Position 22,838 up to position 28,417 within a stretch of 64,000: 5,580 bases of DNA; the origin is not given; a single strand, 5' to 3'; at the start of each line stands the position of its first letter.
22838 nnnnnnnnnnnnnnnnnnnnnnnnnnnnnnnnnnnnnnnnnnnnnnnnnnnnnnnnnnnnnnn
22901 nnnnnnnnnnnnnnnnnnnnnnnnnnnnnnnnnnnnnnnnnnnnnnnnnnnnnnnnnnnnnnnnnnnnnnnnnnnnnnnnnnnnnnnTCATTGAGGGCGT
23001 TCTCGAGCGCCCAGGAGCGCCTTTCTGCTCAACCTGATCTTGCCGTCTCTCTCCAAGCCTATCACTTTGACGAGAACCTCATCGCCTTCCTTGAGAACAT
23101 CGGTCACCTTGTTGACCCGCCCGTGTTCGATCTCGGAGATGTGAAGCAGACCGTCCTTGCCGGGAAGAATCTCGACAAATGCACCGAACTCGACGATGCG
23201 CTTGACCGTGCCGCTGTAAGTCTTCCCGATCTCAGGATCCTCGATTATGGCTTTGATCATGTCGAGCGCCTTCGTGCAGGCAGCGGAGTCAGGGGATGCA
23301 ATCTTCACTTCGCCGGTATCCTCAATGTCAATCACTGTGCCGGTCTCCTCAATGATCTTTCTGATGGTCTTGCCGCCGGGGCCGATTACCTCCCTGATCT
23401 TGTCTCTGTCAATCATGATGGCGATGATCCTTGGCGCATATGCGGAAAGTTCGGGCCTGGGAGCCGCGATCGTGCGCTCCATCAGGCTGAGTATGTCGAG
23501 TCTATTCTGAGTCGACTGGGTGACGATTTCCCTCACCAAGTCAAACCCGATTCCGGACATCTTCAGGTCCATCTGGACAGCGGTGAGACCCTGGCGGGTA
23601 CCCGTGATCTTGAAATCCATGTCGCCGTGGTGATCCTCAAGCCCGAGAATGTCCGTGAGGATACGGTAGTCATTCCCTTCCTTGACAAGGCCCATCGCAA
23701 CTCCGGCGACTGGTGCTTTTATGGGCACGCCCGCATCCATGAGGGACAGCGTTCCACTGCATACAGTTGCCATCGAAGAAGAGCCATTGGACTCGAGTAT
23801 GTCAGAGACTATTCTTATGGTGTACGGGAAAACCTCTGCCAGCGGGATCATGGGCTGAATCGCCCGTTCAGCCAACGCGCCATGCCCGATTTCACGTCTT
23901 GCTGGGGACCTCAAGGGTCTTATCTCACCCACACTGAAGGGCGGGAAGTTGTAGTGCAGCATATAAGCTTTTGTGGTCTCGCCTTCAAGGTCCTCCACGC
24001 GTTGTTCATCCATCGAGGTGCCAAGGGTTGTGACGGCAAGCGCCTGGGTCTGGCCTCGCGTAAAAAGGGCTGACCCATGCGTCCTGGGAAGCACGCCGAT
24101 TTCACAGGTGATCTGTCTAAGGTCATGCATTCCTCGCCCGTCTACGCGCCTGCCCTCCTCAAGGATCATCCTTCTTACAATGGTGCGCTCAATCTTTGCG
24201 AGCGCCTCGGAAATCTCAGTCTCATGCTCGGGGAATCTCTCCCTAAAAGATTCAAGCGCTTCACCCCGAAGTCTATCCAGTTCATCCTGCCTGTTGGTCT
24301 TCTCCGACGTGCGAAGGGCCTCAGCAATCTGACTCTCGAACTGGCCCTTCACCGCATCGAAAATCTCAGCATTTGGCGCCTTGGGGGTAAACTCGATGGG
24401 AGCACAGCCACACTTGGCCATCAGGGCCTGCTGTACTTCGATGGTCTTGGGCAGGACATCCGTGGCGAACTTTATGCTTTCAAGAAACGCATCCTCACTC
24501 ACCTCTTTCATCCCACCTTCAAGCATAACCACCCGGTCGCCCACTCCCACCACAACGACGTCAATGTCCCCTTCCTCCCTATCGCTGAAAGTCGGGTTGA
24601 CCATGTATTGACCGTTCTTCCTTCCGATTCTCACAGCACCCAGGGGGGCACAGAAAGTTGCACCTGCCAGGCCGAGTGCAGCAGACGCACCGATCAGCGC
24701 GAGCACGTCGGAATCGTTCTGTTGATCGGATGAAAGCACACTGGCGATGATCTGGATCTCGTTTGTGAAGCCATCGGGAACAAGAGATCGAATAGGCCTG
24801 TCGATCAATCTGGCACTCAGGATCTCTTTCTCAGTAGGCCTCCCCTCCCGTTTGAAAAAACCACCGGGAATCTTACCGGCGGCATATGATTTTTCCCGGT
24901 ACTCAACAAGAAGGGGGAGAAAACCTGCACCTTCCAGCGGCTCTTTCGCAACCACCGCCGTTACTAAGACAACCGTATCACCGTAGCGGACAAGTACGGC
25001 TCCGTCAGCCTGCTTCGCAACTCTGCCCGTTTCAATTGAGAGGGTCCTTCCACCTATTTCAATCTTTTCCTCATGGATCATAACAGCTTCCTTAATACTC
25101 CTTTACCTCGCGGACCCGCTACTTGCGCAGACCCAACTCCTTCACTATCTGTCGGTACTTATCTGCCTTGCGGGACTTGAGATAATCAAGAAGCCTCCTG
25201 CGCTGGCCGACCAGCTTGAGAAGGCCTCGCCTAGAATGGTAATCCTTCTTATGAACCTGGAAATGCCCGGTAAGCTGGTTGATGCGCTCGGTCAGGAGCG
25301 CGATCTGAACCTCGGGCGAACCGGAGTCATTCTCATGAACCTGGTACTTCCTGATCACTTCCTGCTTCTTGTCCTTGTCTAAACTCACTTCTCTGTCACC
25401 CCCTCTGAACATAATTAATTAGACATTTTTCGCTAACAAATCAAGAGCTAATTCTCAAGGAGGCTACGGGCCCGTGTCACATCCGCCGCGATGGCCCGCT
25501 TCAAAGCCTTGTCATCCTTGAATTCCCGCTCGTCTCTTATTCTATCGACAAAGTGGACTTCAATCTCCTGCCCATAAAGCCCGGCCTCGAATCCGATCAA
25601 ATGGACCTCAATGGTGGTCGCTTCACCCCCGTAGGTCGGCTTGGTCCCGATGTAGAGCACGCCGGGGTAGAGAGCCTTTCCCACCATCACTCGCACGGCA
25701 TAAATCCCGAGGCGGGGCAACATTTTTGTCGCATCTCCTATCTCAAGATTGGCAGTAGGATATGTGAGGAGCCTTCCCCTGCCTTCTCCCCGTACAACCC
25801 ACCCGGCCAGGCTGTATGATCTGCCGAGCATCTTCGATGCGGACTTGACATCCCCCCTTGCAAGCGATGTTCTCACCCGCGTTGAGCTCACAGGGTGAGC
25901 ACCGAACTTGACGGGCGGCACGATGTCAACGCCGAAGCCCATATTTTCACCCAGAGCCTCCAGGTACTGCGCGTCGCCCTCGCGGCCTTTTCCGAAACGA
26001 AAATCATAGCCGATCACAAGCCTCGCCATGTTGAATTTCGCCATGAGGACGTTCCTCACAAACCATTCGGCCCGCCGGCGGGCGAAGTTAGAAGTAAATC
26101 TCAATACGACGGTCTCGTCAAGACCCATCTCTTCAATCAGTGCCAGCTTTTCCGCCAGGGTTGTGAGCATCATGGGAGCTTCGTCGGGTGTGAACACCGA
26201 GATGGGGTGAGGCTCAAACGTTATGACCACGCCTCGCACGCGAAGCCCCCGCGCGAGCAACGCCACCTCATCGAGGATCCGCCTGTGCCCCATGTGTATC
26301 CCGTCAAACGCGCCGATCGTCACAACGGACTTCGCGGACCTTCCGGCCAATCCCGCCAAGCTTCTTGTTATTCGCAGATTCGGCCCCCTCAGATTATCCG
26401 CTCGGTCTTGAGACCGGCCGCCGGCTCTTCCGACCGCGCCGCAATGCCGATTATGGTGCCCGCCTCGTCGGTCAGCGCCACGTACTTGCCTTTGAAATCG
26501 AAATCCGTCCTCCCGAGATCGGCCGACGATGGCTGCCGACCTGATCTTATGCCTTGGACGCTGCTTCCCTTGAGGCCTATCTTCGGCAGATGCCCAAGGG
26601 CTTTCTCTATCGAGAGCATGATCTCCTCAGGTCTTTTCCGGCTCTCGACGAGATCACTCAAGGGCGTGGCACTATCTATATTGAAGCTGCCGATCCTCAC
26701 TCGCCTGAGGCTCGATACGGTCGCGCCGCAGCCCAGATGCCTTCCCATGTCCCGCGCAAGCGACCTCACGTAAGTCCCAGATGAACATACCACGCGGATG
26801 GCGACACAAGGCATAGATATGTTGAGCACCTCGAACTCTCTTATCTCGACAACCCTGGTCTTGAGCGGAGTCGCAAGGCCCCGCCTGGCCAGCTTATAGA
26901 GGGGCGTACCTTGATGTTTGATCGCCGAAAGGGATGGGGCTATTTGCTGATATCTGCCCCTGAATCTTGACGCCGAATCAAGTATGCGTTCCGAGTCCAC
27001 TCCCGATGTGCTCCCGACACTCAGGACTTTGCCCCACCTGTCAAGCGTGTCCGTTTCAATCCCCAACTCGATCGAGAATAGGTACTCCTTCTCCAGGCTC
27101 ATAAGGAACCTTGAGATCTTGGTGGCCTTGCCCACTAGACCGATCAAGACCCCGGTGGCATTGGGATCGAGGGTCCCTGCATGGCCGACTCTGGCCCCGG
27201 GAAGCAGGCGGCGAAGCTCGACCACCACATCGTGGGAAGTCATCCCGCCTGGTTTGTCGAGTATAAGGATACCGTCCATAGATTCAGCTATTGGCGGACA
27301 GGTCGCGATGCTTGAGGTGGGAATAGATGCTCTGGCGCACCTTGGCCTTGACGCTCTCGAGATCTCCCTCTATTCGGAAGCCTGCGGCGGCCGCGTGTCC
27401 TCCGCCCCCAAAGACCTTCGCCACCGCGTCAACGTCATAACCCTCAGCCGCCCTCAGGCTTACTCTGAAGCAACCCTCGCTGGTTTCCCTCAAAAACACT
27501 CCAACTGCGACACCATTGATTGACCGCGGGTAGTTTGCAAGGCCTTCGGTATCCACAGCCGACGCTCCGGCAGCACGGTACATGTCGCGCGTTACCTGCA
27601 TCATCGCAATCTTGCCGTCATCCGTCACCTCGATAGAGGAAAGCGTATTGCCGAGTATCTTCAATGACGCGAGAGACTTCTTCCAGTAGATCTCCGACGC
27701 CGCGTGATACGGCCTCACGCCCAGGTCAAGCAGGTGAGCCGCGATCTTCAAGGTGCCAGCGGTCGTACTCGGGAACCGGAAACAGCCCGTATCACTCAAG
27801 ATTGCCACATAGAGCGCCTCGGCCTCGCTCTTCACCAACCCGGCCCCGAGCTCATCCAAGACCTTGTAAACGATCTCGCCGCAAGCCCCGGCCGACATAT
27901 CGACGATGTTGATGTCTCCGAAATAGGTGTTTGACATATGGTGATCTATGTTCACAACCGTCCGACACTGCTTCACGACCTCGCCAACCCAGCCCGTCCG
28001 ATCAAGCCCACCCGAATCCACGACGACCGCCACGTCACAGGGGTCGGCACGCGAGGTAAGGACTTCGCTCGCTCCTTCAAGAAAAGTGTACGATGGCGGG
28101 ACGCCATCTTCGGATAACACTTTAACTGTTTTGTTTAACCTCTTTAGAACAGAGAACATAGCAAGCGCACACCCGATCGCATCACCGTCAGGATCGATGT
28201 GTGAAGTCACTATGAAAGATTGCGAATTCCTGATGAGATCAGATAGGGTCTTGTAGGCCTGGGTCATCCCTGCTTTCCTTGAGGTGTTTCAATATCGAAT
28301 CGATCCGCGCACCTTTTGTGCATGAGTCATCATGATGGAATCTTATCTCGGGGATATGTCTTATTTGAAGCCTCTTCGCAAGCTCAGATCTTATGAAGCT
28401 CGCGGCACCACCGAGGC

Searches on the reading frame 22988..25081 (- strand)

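Call 48: search_protein_families(library=pfam, proteins=[window:22988-25081:-], max_evalue=0.01)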
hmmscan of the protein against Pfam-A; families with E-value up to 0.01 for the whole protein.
window:22988-25081:- (697 aa): 7 families
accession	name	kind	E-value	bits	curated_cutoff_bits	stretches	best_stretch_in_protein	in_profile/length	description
PF01138.27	RNase_PH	-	6e-61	205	25.5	2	11-140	2-128/130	3' exoribonuclease family, domain 1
PF00575.29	S1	-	3.1e-18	66.3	22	1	616-687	2-74/74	S1 RNA binding domain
PF03725.20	RNase_PH_C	-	5.7e-15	55.5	20.8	1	146-208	2-66/67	3' exoribonuclease family, domain 2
PF03726.19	PNPase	-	2e-14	54.2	24.6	1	240-316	2-80/81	Polyribonucleotide nucleotidyltransferase, RNA binding domain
PF00013.35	KH_1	-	1.4e-11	44.4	21.5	1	554-610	3-65/66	KH domain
PF22675.2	KH-I_KHDC4-BBP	-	0.0011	19.2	30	1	562-597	8-43/76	KHDC4/BBP-like, KH-domain type I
PF13509.12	S1_2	-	0.0022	18.5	21.8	1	618-653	1-36/61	S1 domain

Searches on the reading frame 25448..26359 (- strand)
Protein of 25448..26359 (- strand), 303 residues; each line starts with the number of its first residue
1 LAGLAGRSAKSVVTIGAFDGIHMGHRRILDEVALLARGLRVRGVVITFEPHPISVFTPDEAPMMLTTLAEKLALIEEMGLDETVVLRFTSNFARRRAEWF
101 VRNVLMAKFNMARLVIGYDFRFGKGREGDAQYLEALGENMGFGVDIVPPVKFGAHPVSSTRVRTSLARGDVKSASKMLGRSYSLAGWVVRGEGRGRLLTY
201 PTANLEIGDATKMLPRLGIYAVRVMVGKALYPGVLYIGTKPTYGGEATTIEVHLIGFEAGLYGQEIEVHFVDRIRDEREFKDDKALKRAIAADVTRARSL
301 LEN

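Call 48: search_protein_families(library=pfam, proteins=[window:25448-26359:-], max_evalue=0.01)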
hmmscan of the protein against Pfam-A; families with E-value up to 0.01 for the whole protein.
window:25448-26359:- (303 aa): 3 families
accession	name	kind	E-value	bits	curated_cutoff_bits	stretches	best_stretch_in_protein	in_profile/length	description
PF06574.18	FAD_syn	-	2e-50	171.1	27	1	9-161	6-158/158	FAD synthetase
PF01687.23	Flavokinase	-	6.2e-38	130.3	19.6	1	178-300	1-123/124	Riboflavin kinase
PF01467.32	CTP_transf_like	-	0.0083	16.8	21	0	14-120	2-90/133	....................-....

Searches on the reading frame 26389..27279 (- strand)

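Call 48: search_protein_families(library=pfam, proteins=[window:26389-27279:-], max_evalue=0.01)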
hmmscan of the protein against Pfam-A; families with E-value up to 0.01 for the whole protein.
window:26389-27279:- (296 aa): 2 families
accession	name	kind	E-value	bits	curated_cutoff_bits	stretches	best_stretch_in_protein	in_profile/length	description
PF01509.24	TruB_N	-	1.7e-45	155.5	27.3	1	23-171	1-149/149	TruB family pseudouridylate synthase (N terminal domain)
PF16198.10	TruB_C_2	-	5.5e-11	42.9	29.3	1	172-221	1-58/66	tRNA pseudouridylate synthase B C-terminal domain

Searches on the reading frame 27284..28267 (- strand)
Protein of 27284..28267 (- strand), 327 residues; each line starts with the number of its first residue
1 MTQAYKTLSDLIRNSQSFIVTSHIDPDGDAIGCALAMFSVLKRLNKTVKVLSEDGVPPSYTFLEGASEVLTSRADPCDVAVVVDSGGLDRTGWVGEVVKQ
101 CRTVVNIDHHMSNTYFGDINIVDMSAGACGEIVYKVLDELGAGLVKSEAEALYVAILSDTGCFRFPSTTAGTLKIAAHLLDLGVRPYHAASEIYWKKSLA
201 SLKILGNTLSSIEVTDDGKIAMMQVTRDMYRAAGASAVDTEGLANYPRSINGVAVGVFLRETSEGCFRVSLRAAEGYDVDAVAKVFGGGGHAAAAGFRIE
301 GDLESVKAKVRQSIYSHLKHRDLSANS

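Call 7: search_protein_families(library=pfam, proteins=[window:27284-28267:-])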
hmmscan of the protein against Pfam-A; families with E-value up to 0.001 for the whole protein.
window:27284-28267:- (327 aa): 2 families
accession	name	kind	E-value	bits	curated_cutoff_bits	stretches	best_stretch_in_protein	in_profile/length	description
PF01368.27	DHH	-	8.7e-16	58.8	28.1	1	18-156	2-125/125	DHH family, N-terminal domain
PF02272.25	DHHA1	-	4.4e-11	43.6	25.9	1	232-313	10-99/102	DHHA1 domain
